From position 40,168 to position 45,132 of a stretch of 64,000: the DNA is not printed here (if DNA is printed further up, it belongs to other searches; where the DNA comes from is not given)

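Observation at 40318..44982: Single 1554-aa polypeptide fusing two GT2 glycosyltransferases, a Wzx-like flippase and a GT4 glycosyltransferase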

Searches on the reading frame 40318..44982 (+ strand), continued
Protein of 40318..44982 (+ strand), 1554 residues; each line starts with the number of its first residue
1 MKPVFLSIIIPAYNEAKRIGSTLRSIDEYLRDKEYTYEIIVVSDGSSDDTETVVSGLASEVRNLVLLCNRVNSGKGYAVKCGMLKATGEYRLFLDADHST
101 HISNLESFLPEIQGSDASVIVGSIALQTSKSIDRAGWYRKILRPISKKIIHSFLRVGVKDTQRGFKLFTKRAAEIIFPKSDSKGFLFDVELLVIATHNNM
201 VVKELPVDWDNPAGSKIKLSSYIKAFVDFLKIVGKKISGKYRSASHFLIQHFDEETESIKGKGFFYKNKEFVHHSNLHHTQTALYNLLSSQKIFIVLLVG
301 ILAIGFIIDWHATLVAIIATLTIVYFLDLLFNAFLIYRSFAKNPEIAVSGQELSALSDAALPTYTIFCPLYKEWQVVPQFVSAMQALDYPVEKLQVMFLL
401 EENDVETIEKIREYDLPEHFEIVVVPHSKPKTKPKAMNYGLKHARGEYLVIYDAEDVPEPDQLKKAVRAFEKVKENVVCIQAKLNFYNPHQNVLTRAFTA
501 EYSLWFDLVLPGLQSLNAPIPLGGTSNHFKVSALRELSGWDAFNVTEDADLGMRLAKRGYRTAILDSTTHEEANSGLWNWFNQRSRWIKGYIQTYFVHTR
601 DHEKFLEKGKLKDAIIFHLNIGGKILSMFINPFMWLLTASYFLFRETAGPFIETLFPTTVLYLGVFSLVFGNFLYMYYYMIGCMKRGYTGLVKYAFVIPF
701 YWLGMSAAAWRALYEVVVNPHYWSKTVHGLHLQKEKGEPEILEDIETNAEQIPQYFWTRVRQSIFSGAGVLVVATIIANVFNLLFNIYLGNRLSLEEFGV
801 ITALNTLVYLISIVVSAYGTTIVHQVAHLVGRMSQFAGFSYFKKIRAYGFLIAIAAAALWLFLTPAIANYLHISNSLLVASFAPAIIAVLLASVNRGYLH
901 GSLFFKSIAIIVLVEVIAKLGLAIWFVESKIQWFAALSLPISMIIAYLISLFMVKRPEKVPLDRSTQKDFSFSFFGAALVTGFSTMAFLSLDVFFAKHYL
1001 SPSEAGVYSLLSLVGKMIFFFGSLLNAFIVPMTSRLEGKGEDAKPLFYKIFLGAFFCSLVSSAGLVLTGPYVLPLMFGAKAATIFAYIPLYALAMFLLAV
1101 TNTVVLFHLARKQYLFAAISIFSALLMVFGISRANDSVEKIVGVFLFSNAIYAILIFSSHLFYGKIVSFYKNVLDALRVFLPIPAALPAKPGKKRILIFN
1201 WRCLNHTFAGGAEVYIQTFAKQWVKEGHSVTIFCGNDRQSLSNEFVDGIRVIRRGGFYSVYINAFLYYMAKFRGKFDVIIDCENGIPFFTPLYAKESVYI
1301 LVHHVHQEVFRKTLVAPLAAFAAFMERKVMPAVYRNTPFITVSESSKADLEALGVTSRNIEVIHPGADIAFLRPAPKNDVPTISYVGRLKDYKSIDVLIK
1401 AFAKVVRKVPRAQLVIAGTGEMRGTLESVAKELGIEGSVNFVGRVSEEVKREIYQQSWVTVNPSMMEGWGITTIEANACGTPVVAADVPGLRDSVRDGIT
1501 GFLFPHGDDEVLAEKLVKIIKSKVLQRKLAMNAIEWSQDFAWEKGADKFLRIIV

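Call 27: find_related_loci(query=window:40318-44979:+, collection=genome_contigs, flank=8000)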
Query window:40318-44979:+ (1554 aa) in genome_contigs; peptide patterns used: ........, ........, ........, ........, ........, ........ (x = any residue, [..] = any of these).
112 stretches matched a pattern; 47 encode a relative of the query (tblastn E <= 1e-3); 46 distinct loci.
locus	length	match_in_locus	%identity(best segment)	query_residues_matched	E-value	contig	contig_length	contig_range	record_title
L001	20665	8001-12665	61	1-1554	0e+0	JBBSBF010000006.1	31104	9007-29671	MAG: Candidatus Paceibacteria bacterium isolate La6_metabat2.104 La6_metabat2.104_K_3554141_L_31104_cov_11.0090, whole g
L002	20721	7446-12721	52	1-1553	0e+0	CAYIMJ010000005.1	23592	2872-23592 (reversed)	MAG TPA_asm: uncultured Candidatus Saccharibacteria bacterium isolate ERP119705_co25_280 genome assembly, contig: NODE_1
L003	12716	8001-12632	51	5-1553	0e+0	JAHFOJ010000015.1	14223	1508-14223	MAG: Candidatus Giovannonibacteria bacterium isolate nzgw500 NODE_5755_length_14224_cov_3.719138, whole genome shotgun s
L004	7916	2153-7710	55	1-1553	0e+0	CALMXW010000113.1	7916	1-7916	MAG TPA_asm: uncultured bacterium isolate SRR6158310_bin.79_CONCOCT_v1.1_MAG genome assembly, contig: ERZ1749613.1481, w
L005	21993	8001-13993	55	5-1553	0e+0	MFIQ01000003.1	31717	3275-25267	MAG: Candidatus Giovannonibacteria bacterium RIFCSPLOWO2_12_FULL_44_15 rifcsplowo2_12_scaffold_1275, whole genome shotgu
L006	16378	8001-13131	50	2-1553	0e+0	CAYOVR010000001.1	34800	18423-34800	MAG TPA_asm: uncultured Candidatus Saccharibacteria bacterium isolate SRP286056_co2_40 genome assembly, contig: NODE_165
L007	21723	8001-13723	45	6-1553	0e+0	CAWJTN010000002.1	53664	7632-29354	MAG: Candidatus Roizmanbacteria bacterium isolate MFD04408.bin.1.61 genome assembly, contig: contig_78638, whole genome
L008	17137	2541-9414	42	6-1553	0e+0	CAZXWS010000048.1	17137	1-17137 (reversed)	MAG TPA_asm: uncultured Gammaproteobacteria bacterium isolate SRP135725_co2_706 genome assembly, contig: k141_5547797, w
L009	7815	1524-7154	44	6-1553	0e+0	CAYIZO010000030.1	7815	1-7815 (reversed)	MAG TPA_asm: uncultured Candidatus Saccharibacteria bacterium isolate ERP119705_co9_298 genome assembly, contig: NODE_13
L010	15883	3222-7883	43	1-1553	0e+0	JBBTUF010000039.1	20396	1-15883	MAG: Patescibacteria group bacterium isolate H43-bin009_1 H43_bin009_1_000000000039, whole genome shotgun sequence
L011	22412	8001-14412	47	249-1553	0e+0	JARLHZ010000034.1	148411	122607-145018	MAG: Candidatus Doudnabacteria bacterium isolate MAG_CO250 MetaCoAG_Bin_250_Oxic_k141_1739009, whole genome shotgun sequ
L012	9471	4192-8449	48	6-1553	0e+0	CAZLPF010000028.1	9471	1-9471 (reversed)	MAG TPA_asm: uncultured Candidatus Saccharibacteria bacterium isolate binchicken_co105_70 genome assembly, contig: NODE_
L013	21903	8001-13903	43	1-1553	0e+0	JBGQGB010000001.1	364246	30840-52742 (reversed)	MAG: Candidatus Doudnabacteria bacterium isolate OBJ2_061818_090_38 k141_512501_length_364246_cov_22.5027, whole genome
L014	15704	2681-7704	42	1-1553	0e+0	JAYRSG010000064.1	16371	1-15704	MAG: Candidatus Moraniibacteriota bacterium isolate XM1_ASGE3bin.7 k141_330307, whole genome shotgun sequence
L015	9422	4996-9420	42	6-1487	0e+0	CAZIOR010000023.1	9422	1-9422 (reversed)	MAG TPA_asm: uncultured Gammaproteobacteria bacterium isolate SRP298887_co1_352 genome assembly, contig: NODE_8295_lengt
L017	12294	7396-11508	48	258-1554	0e+0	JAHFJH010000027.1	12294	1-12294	MAG: Candidatus Doudnabacteria bacterium isolate nzgw381 NODE_3556_length_12295_cov_3.602267, whole genome shotgun seque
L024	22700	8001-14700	40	1-1554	0e+0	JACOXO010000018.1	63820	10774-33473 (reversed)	MAG: Candidatus Gottesmanbacteria bacterium isolate NC_groundwater_155_Ag_S-0.1um_35_9 S4_GD2017_2_S1_scaffold_496, whol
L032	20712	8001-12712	49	1-1554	0e+0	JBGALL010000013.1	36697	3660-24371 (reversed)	MAG: Candidatus Woesebacteria bacterium isolate MAG_MBR_H10.109 MBRH10-109_opera_contig_5554, whole genome shotgun seque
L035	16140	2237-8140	49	4-1554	0e+0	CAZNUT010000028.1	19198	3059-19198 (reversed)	MAG TPA_asm: uncultured Gammaproteobacteria bacterium isolate SRP192515_co1_185 genome assembly, contig: NODE_2679_lengt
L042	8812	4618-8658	47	258-1554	0e+0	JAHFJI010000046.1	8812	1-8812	MAG: Candidatus Doudnabacteria bacterium isolate nzgw382 NODE_13311_length_8813_cov_4.913599, whole genome shotgun seque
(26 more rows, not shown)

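Call 38: search_protein_families(library=ncbifam, proteins=[window:40318-44979:+], max_evalue=0.01)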
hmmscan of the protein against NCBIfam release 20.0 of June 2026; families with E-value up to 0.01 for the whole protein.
window:40318-44979:+ (1554 aa): 78 families (the best 25 are shown)
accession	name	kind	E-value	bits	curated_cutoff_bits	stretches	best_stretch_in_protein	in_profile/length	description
TIGR03449.1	mycothiol_MshA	equivalog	2.2e-37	128.9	462.5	1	1349-1550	179-397/406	D-inositol-3-phosphate glycosyltransferase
TIGR03937.1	PgaC_IcaA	equivalog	1e-26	93.9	422.3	2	350-631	33-303/407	poly-beta-1,6-N-acetyl-D-glucosamine synthase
TIGR03088.1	stp2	hypoth_equivalog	4.7e-25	88.4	409.05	1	1378-1551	192-368/374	TIGR03088 family PEP-CTERM/XrtA system glycosyltransferase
TIGR03030.1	CelA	equivalog_domain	3.5e-24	84.8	699.1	1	357-598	126-384/714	UDP-forming cellulose synthase catalytic subunit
NF041876.1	EPS_EpsE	equivalog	3.7e-24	85.7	400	1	1372-1546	206-386/389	exopolysaccharide biosynthesis GT4 family glycosyltransferase EpsE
TIGR03999.1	thiol_BshA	equivalog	6.1e-24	84.6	273.7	1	1381-1549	200-366/375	N-acetyl-alpha-D-glucosaminyl L-malate synthase BshA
TIGR04063.1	stp3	hypoth_equivalog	1.8e-23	83.1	442.05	1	1339-1548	161-387/397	TIGR04063 family PEP-CTERM/XrtA system glycosyltransferase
NF041010.1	glycosy_Agl16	equivalog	5e-23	81.5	575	1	1209-1550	14-345/352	glycosylation protein Agl16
NF041875.1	EPS_EpsD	equivalog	5.6e-21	75.3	370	2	6-129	1-121/325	exopolysaccharide biosynthesis glycosyltransferase EpsD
TIGR02095.1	glgA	subfamily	8.2e-21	74.2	328.45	1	1377-1551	291-472/477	glycogen/starch synthase, ADP-glucose type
TIGR04157.1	glyco_rSAM_CFB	subfamily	8.3e-21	74.4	400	1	1382-1527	229-379/406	TIGR04157 family glycosyltransferase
TIGR04283.1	glyco_like_mftF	equivalog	1.8e-20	73.5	182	2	6-106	1-91/221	TIGR04283 family arsenosugar biosynthesis glycosyltransferase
NF047880.1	glyco_SdgA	exception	2.5e-20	72.5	800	1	1383-1553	318-487/488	serine-aspartate repeat adhesin O-glycosyltransferase SdgA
TIGR02149.1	glgA_Coryne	subfamily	3.4e-19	69.2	302.4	1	1337-1552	146-386/391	glycogen synthase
NF008558.0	PRK11498.1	equivalog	7.3e-19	67.2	992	1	360-644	271-556/872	UDP-forming cellulose synthase catalytic subunit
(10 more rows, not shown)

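Call 71: find_encoding_contigs(protein=P0001, flank=3000, max_places=3)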
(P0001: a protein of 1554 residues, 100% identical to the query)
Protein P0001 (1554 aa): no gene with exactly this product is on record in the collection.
